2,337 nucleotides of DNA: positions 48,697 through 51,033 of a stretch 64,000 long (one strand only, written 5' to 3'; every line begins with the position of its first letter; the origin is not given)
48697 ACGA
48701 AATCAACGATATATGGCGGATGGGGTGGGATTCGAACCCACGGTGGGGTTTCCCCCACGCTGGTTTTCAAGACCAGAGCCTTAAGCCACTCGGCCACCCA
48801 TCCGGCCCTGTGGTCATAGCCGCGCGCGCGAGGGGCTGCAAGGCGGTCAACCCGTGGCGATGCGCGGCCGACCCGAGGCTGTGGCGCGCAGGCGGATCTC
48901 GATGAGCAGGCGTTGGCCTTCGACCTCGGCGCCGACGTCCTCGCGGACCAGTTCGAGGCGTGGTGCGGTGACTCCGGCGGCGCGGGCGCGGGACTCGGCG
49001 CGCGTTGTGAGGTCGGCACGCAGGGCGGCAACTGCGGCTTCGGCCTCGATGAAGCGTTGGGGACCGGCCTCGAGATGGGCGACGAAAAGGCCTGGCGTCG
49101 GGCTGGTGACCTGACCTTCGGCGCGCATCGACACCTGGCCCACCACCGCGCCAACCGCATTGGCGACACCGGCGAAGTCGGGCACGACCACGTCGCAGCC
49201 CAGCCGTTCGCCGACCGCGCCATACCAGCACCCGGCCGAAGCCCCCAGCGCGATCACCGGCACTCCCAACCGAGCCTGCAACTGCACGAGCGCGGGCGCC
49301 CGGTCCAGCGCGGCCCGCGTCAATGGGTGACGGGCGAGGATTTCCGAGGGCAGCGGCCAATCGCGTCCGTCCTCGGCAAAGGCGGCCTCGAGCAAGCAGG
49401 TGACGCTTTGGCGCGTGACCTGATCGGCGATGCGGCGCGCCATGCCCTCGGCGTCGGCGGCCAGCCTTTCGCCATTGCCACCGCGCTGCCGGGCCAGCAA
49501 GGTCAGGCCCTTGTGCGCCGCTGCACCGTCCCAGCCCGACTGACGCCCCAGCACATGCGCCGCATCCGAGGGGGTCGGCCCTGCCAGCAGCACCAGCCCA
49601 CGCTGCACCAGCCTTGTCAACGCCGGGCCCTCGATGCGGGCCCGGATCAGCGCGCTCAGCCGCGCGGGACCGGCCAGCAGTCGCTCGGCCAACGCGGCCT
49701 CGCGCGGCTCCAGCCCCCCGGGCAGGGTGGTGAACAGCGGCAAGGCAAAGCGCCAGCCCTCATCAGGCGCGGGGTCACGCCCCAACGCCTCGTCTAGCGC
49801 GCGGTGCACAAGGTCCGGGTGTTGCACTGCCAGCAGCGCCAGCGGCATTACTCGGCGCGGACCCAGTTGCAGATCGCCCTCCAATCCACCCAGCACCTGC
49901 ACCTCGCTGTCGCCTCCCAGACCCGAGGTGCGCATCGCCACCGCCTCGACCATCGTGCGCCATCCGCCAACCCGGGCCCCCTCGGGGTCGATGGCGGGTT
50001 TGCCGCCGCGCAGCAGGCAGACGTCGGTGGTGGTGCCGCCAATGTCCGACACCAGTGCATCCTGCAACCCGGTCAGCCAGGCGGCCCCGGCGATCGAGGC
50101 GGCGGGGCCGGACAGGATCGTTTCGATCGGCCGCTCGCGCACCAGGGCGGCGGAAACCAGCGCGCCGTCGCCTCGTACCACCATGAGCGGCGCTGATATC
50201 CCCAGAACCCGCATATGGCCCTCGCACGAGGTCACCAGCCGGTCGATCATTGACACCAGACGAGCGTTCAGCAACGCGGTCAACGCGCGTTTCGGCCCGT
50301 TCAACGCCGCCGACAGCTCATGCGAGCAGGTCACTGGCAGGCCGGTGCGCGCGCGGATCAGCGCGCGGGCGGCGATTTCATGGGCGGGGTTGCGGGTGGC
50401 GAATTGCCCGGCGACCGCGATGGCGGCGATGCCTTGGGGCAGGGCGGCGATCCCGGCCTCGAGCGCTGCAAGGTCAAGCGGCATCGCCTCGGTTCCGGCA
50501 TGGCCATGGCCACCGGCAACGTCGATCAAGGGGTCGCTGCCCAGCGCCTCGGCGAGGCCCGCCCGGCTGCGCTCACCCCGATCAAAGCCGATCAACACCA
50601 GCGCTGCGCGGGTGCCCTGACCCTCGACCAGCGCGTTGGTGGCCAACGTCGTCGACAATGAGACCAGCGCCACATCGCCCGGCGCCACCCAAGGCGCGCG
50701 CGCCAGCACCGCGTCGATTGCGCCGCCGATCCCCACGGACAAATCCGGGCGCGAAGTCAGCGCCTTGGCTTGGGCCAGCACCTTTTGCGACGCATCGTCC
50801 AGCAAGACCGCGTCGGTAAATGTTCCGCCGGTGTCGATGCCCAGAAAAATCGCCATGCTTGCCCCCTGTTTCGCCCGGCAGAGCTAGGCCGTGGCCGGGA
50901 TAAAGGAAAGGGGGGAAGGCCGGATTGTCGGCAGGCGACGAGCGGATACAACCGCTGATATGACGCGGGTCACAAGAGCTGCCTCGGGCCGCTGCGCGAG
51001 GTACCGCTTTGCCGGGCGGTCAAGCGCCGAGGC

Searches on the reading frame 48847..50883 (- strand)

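Call 92: search_protein_families(library=pfam, proteins=[window:48847-50883:-], max_evalue=0.0001)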
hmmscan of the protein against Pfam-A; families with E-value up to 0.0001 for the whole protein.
window:48847-50883:- (678 aa): 3 families
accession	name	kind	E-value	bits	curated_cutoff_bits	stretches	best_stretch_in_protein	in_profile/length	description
PF05378.19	Hydant_A_N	-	3.6e-31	108.7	25.2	1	14-178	2-174/176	Hydantoinase/oxoprolinase N-terminal region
PF01968.24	Hydantoinase_A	-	2.5e-25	89.8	22.9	1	199-343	1-145/291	Hydantoinase/oxoprolinase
PF13941.12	MutL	-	8.4e-07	28.5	27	0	14-62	2-51/450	MutL protein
